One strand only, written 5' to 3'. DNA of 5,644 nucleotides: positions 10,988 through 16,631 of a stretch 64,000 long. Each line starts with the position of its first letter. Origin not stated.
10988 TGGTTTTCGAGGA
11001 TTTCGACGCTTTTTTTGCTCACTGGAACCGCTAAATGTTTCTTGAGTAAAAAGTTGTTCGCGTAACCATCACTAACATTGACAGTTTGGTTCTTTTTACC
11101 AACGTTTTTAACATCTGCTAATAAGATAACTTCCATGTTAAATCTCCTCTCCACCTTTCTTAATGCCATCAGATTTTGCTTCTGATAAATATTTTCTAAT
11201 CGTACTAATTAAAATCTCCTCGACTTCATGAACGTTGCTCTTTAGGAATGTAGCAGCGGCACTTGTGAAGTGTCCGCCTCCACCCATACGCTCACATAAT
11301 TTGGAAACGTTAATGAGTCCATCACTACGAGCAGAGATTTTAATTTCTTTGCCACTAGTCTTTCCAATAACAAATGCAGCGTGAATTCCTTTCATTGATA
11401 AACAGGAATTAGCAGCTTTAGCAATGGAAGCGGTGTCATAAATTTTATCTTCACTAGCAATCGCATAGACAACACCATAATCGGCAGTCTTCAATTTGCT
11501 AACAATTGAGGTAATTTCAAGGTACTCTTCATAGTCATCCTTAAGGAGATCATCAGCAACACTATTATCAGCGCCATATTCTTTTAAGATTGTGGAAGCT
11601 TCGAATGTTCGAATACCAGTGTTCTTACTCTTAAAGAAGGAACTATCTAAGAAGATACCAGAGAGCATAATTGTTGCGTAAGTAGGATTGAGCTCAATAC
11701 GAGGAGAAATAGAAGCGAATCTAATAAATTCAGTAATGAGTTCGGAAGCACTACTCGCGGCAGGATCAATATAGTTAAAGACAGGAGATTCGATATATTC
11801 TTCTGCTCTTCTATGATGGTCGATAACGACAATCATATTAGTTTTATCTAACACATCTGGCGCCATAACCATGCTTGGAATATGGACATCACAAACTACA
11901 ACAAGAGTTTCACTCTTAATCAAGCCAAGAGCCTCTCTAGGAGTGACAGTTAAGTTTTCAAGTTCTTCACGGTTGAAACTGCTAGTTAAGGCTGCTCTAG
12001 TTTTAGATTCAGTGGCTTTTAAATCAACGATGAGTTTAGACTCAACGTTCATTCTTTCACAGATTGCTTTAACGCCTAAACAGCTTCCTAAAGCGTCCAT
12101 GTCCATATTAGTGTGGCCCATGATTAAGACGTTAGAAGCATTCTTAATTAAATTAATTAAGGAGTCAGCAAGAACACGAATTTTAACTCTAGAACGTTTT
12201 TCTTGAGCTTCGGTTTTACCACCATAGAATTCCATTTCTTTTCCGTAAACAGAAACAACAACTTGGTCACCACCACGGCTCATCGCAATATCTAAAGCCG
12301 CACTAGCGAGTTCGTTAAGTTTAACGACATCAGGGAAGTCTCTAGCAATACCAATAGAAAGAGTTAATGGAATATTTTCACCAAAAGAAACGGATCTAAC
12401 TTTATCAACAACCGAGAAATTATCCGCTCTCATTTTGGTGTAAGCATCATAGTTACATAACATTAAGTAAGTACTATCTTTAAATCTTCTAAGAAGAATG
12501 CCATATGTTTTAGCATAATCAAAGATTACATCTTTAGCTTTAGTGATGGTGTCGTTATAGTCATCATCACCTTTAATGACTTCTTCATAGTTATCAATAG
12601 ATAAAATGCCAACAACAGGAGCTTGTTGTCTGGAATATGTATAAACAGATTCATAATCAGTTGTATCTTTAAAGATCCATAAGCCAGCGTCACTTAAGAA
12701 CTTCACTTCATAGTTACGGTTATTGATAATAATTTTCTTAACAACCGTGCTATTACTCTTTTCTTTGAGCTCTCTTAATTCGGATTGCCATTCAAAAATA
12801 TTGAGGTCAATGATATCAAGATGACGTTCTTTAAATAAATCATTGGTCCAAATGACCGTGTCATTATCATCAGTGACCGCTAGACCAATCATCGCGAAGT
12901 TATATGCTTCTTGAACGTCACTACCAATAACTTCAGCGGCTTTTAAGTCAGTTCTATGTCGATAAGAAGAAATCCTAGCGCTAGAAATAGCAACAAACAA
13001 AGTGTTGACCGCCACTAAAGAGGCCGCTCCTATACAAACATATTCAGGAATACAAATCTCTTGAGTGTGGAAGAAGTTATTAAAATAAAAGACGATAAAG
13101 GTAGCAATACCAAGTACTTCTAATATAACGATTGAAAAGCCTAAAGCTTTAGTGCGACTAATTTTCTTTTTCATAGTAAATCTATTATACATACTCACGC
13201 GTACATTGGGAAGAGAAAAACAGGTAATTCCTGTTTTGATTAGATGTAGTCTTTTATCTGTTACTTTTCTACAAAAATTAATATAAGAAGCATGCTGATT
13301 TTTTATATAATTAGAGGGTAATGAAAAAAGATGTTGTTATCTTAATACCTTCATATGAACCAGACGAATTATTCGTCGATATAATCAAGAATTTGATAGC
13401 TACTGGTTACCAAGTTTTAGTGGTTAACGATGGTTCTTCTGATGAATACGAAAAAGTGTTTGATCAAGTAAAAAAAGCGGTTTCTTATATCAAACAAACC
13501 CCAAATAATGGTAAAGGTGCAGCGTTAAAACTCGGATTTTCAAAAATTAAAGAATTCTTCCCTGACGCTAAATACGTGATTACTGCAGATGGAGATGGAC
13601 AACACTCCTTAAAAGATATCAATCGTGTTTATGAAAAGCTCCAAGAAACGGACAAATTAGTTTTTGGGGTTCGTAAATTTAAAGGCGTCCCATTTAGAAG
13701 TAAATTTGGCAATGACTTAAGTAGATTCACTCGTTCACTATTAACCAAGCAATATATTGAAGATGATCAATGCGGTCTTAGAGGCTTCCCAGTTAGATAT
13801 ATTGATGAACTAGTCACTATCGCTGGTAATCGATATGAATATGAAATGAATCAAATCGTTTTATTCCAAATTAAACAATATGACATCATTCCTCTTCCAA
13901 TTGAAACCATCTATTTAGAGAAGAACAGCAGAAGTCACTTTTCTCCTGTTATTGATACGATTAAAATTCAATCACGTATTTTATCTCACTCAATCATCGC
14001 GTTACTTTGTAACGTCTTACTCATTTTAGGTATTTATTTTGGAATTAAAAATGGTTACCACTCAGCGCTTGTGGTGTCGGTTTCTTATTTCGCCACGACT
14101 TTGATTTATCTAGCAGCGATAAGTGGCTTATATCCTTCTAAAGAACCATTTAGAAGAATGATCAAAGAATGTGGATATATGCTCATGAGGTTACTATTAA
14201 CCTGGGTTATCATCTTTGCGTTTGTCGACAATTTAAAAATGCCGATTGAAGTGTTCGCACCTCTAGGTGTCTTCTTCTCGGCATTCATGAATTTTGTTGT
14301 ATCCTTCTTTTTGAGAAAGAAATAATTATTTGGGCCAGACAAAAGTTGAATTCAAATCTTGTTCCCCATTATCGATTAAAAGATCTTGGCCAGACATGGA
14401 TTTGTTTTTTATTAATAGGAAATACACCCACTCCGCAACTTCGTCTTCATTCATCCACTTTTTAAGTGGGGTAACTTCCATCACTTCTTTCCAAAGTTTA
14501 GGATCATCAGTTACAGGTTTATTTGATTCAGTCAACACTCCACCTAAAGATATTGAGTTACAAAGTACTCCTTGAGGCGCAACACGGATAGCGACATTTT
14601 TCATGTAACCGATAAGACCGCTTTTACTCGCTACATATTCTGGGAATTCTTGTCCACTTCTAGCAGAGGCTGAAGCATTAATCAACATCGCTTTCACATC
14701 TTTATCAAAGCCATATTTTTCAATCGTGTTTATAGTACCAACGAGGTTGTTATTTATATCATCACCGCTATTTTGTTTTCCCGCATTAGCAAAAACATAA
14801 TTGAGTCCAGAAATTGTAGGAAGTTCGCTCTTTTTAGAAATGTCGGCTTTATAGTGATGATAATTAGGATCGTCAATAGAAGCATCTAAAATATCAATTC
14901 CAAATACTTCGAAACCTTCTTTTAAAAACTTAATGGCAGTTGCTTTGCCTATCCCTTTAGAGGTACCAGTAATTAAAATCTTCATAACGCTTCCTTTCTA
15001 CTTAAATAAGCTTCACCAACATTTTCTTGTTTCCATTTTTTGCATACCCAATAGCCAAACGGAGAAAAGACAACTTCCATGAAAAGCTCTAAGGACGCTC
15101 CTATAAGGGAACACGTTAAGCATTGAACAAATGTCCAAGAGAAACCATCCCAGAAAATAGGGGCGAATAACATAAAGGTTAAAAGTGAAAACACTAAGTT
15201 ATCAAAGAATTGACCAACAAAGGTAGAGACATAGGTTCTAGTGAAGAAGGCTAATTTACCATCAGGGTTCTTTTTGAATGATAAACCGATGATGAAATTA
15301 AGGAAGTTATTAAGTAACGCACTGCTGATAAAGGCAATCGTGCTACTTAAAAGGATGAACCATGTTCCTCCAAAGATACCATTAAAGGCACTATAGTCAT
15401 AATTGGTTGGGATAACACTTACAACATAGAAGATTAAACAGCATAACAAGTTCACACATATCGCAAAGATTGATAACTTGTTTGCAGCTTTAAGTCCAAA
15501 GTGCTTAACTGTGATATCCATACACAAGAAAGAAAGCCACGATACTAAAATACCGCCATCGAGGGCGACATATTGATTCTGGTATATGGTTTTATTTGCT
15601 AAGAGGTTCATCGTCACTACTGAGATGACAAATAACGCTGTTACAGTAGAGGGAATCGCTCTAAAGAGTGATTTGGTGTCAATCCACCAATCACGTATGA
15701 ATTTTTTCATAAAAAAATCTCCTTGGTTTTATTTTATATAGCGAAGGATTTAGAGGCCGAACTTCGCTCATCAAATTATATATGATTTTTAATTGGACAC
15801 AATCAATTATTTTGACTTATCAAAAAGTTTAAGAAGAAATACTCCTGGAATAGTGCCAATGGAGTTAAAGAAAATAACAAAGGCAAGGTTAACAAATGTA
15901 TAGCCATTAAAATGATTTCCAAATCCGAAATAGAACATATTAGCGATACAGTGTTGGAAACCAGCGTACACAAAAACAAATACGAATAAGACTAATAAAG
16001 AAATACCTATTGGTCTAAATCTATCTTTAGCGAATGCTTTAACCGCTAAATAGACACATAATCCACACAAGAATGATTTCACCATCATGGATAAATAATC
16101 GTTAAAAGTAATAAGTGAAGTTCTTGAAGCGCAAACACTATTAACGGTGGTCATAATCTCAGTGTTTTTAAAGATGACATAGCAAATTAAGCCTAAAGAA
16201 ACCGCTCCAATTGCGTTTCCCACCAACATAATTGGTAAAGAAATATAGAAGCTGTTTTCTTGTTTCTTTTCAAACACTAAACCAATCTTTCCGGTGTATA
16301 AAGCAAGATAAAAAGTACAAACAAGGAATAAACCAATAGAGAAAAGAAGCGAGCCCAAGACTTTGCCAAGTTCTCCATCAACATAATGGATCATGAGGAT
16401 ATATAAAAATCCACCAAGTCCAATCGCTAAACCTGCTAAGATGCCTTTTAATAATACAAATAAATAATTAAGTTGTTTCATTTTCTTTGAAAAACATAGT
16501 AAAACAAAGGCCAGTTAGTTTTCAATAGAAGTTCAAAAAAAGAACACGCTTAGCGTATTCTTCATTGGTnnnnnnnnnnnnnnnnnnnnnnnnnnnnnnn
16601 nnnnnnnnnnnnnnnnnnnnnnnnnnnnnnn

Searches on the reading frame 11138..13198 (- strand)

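Call 65: search_protein_families(library=pfam, proteins=[window:11138-13198:-], max_evalue=0.00001)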
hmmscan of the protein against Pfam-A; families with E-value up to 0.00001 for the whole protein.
window:11138-13198:- (686 aa): 3 families
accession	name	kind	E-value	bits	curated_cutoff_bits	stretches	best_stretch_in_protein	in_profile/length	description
PF24898.2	GGDEF_GdpP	-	9.6e-26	91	30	1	199-321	1-124/126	Cyclic-di-AMP phosphodiesterase GdpP-like, GGDEF domain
PF01368.27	DHH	-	4.3e-24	85.6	28.1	1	356-515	1-125/125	DHH family, N-terminal domain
PF02272.25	DHHA1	-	1.1e-11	45.5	25.9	1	578-667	6-100/102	DHHA1 domain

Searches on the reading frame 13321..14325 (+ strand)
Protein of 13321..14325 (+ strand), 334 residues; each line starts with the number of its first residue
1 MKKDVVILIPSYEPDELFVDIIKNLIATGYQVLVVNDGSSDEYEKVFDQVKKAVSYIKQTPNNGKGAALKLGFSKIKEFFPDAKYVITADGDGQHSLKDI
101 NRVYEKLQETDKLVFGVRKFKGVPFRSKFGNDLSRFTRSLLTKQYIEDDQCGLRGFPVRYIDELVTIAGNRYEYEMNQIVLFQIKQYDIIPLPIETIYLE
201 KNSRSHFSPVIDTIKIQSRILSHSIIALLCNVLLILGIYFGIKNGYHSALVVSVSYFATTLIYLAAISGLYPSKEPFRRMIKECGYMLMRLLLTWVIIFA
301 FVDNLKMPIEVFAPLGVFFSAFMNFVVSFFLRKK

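Call 65: search_protein_families(library=pfam, proteins=[window:13321-14325:+], max_evalue=0.00001)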
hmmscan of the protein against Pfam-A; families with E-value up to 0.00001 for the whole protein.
window:13321-14325:+ (334 aa): 1 family
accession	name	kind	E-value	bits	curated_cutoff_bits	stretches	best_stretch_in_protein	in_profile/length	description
PF00535.33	Glycos_transf_2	-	4.9e-15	56.3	23.3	1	7-157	2-160/168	Glycosyl transferase family 2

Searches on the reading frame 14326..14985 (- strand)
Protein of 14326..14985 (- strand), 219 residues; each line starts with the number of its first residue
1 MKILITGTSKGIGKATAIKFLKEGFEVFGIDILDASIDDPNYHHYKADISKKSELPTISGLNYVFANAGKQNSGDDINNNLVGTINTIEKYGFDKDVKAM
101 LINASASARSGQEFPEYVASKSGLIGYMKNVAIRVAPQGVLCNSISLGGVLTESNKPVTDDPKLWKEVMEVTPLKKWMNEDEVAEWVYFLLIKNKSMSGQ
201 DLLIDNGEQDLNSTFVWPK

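Call 65: search_protein_families(library=pfam, proteins=[window:14326-14985:-], max_evalue=0.00001)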
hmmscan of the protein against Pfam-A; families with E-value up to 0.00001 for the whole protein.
window:14326-14985:- (219 aa): 2 families
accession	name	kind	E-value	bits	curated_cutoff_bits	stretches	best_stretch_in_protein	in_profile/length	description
PF13561.12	adh_short_C2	-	1.9e-20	73.9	27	1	100-207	126-234/236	Enoyl-(Acyl carrier protein) reductase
PF00106.31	adh_short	-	1.2e-15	57.9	26.6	1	3-161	3-193/195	short chain dehydrogenase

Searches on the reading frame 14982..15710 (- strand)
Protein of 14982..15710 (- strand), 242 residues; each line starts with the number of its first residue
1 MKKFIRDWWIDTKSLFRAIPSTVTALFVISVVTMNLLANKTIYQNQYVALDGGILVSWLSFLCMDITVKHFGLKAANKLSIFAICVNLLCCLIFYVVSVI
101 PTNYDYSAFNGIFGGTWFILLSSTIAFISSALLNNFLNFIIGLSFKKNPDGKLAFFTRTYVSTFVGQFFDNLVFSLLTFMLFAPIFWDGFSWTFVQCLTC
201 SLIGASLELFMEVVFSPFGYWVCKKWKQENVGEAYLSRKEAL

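Call 65: search_protein_families(library=pfam, proteins=[window:14982-15710:-], max_evalue=0.00001)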
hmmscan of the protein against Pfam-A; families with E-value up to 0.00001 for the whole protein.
window:14982-15710:- (242 aa): 1 family
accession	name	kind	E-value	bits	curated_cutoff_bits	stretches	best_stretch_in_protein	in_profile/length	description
PF02592.20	Vut_1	-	3.2e-25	89.7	27.2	1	51-222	1-152/152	Putative vitamin uptake transporter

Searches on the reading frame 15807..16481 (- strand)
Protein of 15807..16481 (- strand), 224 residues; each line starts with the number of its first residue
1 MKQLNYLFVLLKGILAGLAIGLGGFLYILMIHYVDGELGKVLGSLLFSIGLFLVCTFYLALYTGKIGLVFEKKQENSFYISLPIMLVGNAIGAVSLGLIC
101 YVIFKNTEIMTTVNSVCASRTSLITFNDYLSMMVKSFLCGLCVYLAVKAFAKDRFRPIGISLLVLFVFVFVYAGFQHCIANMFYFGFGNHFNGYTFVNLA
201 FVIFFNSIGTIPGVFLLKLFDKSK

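Call 19: search_protein_families(library=pfam, proteins=[window:15807-16481:-], max_evalue=0.00001)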
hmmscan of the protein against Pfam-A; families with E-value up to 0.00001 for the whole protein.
window:15807-16481:- (224 aa): 1 family
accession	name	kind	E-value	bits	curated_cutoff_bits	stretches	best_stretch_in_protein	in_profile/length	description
PF01226.23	Form_Nir_trans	-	1.4e-23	84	34.6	1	9-211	21-231/240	Formate/nitrite transporter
